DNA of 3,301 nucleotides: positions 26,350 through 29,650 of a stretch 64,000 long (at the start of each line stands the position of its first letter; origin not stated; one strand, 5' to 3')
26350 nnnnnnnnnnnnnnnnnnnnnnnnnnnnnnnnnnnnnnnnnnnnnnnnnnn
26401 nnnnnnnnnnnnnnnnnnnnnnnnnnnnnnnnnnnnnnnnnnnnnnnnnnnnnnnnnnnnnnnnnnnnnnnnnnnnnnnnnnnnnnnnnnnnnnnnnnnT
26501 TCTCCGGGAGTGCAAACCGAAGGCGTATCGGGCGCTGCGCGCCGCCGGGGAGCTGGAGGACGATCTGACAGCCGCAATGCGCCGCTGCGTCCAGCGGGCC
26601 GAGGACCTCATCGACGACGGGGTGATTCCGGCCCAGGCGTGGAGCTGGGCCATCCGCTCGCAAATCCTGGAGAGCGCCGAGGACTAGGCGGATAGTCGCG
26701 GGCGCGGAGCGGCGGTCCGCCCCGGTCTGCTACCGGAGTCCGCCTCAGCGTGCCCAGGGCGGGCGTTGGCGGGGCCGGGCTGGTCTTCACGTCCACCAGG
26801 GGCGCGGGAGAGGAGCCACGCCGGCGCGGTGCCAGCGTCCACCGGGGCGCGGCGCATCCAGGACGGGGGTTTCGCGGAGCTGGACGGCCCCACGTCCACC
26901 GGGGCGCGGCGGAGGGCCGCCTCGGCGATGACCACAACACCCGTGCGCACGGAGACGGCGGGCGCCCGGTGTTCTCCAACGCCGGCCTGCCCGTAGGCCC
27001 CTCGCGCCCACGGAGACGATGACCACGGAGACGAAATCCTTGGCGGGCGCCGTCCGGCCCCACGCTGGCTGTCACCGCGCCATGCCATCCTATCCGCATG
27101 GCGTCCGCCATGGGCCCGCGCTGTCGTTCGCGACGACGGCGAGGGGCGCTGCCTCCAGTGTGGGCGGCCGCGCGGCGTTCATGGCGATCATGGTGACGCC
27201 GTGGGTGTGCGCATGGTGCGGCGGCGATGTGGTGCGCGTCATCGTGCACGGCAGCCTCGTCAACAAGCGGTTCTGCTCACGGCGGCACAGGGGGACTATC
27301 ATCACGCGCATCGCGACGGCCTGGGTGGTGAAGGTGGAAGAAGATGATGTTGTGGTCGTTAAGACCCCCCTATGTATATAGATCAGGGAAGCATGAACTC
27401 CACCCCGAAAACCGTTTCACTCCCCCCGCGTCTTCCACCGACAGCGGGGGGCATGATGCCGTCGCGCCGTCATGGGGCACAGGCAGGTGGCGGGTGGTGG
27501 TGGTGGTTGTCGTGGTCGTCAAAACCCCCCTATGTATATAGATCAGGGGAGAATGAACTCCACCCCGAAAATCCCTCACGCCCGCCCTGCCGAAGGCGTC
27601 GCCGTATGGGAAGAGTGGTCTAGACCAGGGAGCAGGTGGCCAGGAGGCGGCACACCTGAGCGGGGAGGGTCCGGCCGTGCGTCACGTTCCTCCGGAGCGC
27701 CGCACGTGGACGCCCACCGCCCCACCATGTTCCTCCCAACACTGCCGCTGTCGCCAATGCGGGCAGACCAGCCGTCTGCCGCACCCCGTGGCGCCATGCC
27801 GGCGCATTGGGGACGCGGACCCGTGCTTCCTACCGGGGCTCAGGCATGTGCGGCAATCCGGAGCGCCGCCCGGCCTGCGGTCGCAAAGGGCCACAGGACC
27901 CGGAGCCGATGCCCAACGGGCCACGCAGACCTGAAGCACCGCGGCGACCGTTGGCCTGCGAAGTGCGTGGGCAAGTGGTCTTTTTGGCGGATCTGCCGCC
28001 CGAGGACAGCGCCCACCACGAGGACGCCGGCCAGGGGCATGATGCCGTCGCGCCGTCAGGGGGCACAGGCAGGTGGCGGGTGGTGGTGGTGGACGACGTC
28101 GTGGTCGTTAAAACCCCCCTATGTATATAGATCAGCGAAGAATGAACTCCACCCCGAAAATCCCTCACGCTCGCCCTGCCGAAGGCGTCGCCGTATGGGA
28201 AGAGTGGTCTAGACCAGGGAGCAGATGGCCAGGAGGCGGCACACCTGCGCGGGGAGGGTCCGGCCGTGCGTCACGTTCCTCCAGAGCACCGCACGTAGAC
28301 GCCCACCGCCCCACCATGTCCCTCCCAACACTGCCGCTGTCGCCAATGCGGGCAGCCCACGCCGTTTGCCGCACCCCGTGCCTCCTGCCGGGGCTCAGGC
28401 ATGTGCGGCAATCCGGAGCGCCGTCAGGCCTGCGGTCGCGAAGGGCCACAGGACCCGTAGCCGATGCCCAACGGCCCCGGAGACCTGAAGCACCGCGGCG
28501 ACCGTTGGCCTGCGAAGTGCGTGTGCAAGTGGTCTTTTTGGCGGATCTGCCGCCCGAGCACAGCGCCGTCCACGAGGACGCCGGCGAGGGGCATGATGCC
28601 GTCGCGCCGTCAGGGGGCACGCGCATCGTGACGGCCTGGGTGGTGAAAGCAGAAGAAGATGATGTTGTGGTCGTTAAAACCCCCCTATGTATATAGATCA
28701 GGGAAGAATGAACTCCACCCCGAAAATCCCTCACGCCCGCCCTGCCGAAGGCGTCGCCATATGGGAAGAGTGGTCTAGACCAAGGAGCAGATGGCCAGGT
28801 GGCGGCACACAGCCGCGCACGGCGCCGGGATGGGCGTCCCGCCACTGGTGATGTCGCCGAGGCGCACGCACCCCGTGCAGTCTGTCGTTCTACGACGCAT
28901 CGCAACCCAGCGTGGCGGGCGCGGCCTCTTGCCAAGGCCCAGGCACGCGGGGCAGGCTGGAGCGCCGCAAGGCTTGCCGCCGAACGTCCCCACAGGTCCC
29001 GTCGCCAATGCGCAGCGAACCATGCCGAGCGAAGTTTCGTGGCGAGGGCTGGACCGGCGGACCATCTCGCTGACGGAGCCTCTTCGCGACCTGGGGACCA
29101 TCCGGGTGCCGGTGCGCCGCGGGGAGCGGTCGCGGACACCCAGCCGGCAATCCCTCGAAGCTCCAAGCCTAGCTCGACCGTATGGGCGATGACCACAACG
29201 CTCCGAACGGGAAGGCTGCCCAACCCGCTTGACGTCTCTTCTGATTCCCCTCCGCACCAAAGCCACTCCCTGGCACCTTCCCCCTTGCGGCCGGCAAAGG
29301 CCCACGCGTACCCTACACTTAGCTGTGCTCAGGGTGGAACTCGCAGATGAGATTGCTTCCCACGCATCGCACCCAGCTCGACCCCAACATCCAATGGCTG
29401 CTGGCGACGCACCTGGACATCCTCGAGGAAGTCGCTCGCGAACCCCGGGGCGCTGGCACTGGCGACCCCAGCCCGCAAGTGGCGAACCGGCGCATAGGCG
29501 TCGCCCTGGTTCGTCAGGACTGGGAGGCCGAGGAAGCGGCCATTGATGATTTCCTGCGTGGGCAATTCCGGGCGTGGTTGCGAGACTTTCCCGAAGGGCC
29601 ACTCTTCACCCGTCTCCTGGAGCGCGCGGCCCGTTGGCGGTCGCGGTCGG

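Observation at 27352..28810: Tandem array of 566-589-bp noncoding repeats headed by an AT-rich 35-nt core, next to the island integration module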

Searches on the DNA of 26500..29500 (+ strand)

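Call 18: search_rna_families(source=window, start=26500, end=29500, threshold=evalue, max_evalue=10)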
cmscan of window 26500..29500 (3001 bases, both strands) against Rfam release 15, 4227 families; matches with E-value up to 10: 3.
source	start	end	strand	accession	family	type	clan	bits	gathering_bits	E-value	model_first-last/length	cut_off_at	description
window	27192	27267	+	RF01059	mir-598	Gene; miRNA;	-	31.1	69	0.00076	1-80/80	no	mir-598 microRNA precursor family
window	27748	27803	-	RF02927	Actino-ugpB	Gene; sRNA;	-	20.7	42.5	1.2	1-61/61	no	Actino-ugpB RNA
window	26943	27010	+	RF03196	mir-6790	Gene; miRNA;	-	18.2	78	3.9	1-63/63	no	mir-6790 microRNA precursor family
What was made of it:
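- On Known ncRNA family (Rfam): In 26500-29500 at E-value up to 10 there are only chance miRNA and sRNA hits far below their gathering scores (call 18).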

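Call 84: search_dna_similar(query=window:27303-28810:+, collection=phages, mode=distant, max_rows=10)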
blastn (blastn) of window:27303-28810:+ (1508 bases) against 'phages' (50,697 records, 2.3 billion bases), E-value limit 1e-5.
No match.

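Call 85: search_dna_similar(query=window:27303-28810:+, collection=plasmids, mode=distant, max_rows=10)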
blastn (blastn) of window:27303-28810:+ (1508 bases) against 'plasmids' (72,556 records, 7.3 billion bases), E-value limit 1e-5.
No match.
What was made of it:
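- Tried and rejected: blastn of 27303-28810 against phages and plasmids: no match (calls 84, 85).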

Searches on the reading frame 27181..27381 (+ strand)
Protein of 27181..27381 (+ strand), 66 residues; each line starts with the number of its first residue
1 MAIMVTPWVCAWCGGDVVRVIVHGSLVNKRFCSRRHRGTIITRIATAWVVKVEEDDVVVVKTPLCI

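Call 71: search_protein_families(library=phrogs, proteins=[window:27181-27381:+], max_evalue=0.01)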
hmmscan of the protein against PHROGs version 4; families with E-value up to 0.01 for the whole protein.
window:27181-27381:+ (66 aa): 0 families

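Call 82: find_homologous_proteins(query=window:27181-27381:+, max_evalue=0.01)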
Query window:27181-27381:+ (66 aa): 1 proteins with E <= 0.01 among 1 candidates.
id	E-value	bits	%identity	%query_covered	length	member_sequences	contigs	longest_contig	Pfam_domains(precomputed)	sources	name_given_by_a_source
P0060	1.9e-36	140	100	100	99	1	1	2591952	-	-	-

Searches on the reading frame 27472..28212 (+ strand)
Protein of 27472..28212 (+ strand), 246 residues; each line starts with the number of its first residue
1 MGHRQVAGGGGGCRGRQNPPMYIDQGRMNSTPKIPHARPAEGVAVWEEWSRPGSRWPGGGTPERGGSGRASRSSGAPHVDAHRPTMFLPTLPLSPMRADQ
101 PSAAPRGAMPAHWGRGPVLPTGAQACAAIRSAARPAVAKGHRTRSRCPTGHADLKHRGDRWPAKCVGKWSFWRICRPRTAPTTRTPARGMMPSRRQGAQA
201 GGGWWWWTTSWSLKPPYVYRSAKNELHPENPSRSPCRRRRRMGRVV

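Call 72: find_homologous_proteins(query=window:27472-28212:+, max_evalue=0.001)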
Query window:27472-28212:+ (246 aa): 1 proteins with E <= 0.001 among 2637 candidates.
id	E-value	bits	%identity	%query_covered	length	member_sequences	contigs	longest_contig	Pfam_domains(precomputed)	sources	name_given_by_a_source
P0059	3.9e-164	563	100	100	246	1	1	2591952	-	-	-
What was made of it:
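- On Protein-coding gene family: The ORFs have no homologs (calls 72, 82).
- Gene callers did call these ORFs (calls 72, 82). Neither the 246-aa ORF nor the 66-aa ORF has any homolog (calls 72, 82).
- Checked: The 246-aa ORF across unit 2 has no homolog among 5.8 billion proteins (call 72).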
